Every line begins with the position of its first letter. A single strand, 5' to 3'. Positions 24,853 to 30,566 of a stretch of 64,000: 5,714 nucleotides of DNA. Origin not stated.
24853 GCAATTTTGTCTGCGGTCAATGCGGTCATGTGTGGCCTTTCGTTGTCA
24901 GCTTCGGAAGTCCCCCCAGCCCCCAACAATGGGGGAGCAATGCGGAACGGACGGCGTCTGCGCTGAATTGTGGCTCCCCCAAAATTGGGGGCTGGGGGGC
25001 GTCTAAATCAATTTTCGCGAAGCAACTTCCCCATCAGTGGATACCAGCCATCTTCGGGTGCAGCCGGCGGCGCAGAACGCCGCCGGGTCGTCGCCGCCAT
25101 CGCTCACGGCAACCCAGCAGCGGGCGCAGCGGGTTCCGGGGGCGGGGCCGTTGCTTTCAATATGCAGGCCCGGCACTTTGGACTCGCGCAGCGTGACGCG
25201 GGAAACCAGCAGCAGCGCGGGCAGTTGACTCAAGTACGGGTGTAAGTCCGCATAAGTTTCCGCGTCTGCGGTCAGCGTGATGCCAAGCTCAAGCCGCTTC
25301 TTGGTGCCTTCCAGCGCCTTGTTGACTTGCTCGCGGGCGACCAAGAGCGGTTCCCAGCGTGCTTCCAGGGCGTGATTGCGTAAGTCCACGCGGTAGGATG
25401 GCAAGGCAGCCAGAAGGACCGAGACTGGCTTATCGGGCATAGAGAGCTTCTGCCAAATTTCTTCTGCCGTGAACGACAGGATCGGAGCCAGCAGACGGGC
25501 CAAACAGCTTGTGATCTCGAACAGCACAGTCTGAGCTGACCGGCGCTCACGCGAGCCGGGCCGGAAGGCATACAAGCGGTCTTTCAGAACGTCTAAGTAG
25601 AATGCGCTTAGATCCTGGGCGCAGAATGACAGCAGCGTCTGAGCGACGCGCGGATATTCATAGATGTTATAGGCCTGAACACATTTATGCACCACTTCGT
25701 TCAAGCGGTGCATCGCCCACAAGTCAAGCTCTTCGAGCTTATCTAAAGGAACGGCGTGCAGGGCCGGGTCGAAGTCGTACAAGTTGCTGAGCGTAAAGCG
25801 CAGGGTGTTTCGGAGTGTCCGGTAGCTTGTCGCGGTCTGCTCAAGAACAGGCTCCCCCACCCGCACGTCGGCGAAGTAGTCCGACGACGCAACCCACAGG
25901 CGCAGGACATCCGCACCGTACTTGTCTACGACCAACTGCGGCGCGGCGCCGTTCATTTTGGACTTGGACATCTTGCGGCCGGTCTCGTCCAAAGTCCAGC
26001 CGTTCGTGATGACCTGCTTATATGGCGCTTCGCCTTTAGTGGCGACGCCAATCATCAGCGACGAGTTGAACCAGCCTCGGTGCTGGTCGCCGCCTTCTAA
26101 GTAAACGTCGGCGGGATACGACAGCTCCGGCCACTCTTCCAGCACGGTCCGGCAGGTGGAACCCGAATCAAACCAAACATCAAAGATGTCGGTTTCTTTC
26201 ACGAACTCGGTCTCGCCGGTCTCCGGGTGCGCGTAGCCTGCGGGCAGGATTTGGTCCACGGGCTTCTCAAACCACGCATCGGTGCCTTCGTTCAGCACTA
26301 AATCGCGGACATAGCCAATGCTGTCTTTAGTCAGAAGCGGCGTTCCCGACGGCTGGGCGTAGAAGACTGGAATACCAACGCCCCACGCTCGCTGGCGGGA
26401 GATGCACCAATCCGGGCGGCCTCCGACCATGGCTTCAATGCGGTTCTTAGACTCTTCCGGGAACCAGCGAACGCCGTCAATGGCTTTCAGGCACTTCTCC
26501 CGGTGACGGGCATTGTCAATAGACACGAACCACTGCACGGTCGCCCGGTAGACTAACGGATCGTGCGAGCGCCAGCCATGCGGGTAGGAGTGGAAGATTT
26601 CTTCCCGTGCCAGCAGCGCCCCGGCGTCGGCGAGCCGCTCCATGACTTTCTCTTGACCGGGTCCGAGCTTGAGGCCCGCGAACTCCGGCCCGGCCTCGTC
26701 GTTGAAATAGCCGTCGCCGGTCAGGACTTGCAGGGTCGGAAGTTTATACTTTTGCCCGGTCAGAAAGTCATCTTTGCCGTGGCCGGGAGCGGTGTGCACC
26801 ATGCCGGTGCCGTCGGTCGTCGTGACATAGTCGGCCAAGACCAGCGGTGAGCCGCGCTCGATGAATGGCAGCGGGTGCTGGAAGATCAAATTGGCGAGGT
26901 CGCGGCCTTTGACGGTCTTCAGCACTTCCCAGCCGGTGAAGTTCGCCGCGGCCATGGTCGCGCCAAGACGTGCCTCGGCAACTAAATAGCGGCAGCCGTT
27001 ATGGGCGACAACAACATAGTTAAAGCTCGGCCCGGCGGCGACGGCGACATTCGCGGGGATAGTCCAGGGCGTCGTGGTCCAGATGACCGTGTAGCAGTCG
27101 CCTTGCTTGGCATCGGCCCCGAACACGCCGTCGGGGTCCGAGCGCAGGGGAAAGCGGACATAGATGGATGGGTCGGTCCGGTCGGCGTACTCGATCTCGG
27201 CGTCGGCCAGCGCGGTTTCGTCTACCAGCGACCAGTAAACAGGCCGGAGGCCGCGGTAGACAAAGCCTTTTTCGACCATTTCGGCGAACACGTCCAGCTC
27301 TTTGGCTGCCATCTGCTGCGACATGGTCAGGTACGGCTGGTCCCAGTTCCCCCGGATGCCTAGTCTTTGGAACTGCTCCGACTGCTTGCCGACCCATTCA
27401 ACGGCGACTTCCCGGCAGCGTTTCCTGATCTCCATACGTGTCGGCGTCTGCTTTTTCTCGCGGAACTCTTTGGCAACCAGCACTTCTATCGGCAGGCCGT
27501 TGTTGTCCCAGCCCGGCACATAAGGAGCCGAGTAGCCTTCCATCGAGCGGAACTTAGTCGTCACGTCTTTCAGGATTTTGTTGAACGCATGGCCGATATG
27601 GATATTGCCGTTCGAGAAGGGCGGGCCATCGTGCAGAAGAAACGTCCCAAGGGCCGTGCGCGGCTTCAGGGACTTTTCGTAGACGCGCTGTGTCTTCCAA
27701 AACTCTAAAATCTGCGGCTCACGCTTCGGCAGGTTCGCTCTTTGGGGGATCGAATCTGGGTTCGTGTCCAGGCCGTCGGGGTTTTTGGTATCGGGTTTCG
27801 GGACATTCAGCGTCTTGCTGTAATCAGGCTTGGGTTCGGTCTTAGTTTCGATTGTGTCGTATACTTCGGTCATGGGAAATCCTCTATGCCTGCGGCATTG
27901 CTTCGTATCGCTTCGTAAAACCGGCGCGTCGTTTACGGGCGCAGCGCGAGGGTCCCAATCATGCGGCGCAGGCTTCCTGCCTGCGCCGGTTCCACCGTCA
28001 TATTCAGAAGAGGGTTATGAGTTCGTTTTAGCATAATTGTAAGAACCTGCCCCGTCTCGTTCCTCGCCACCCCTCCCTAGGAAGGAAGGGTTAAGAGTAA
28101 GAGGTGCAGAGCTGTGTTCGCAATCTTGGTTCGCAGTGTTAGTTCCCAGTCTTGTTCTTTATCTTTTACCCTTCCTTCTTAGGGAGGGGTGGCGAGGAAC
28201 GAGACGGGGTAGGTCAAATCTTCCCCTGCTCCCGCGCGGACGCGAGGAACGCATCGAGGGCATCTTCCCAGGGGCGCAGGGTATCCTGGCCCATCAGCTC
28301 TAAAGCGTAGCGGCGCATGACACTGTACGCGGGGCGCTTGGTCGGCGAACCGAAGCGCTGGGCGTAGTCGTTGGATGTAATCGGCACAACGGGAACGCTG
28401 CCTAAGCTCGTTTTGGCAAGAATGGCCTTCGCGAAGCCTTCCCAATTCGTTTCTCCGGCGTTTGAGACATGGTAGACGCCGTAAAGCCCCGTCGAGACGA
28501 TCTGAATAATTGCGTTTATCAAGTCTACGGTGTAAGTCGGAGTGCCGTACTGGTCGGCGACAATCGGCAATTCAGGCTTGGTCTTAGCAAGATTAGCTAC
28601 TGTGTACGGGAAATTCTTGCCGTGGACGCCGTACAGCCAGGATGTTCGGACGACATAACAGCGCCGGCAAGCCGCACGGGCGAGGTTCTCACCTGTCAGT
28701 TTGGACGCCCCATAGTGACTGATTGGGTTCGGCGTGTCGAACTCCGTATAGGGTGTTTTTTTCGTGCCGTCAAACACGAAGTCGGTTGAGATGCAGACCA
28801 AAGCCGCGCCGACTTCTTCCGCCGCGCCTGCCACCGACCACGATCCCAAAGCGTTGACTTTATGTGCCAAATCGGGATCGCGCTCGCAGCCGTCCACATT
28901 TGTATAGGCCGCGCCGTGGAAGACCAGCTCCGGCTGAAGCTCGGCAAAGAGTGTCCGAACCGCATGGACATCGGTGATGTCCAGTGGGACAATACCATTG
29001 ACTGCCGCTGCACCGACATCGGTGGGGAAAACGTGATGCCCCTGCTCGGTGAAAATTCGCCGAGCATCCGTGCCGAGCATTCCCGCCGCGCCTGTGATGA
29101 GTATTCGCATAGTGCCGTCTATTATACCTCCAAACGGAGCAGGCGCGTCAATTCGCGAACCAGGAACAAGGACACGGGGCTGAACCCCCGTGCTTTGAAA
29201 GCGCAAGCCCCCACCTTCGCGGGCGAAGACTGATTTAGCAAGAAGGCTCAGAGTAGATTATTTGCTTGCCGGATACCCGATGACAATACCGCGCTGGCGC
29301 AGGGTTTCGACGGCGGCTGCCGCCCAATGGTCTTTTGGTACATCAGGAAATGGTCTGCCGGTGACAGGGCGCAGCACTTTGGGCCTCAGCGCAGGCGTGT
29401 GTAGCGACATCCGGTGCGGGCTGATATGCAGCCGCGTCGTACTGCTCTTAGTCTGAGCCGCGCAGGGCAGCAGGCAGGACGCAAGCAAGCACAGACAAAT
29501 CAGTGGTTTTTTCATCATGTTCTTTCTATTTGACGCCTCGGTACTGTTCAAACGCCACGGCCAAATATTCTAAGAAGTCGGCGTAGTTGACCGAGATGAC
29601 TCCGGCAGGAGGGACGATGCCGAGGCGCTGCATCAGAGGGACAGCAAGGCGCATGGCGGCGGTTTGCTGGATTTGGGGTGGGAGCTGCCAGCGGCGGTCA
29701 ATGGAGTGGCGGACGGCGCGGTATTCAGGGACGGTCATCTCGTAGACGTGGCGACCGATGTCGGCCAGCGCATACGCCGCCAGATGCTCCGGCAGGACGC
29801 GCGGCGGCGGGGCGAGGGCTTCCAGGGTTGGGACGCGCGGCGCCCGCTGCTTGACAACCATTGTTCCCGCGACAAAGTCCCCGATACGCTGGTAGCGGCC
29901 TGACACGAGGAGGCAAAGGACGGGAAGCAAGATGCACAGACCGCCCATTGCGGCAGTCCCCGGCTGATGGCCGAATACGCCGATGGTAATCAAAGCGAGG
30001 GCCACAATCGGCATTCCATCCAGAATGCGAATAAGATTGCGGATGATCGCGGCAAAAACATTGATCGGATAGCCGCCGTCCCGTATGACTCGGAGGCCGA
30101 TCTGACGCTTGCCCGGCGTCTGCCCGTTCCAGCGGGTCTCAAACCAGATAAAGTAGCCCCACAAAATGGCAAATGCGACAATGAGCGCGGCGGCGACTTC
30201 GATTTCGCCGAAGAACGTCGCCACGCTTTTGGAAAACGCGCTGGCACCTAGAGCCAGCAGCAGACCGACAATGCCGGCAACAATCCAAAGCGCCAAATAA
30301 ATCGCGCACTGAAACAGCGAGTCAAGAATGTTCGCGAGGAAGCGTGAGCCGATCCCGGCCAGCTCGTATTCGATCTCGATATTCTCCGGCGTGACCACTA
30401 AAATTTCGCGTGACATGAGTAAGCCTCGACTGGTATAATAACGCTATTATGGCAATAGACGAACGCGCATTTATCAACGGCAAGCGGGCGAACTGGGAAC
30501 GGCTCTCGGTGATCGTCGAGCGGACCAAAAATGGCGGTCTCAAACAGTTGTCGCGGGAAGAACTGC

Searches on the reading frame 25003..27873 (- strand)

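Call 43: search_protein_families(library=pfam, proteins=[window:25003-27873:-], max_evalue=0.0001)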
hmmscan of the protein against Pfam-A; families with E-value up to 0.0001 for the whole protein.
window:25003-27873:- (956 aa): 4 families
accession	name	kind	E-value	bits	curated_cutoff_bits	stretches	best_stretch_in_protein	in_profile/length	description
PF00133.28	tRNA-synt_1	-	2e-128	429.2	22.7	1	54-672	1-413/414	tRNA synthetases class I (I, L, M and V)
PF08264.19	Anticodon_1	-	7.2e-26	91.3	25.1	1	717-866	1-141/148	Anticodon-binding domain of tRNA ligase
PF09334.17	tRNA-synt_1g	-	1.6e-17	63.8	20.1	1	85-228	8-136/391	tRNA synthetases class I (M)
PF01406.26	tRNA-synt_1e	-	2e-05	24.5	27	0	89-209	21-125/301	tRNA synthetases class I (C) catalytic domain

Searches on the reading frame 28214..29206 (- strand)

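Call 43: search_protein_families(library=pfam, proteins=[window:28214-29206:-], max_evalue=0.0001)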
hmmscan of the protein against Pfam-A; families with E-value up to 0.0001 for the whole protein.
window:28214-29206:- (330 aa): 4 families
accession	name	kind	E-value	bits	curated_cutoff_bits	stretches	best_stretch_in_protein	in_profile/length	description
PF04321.23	RmlD_sub_bind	-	7.6e-90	301.3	27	1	33-324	1-285/287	RmlD substrate binding domain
PF01370.27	Epimerase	-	5.5e-25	88.6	20.9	1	35-236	1-224/240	NAD dependent epimerase/dehydratase family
PF16363.11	GDP_Man_Dehyd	-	6.5e-15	55.8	27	1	36-182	1-170/332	GDP-mannose 4,6 dehydratase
PF02719.21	Polysacc_synt_2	-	2.7e-11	43.6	20.2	1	75-179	61-152/293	Polysaccharide biosynthesis protein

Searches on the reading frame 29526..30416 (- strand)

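Call 43: search_protein_families(library=pfam, proteins=[window:29526-30416:-], max_evalue=0.0001)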
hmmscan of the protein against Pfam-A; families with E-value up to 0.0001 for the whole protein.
window:29526-30416:- (296 aa): 1 family
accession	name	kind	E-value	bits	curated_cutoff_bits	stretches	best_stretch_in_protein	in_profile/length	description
PF06271.18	RDD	-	1.7e-20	74.2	24.1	1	19-184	1-137/137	RDD family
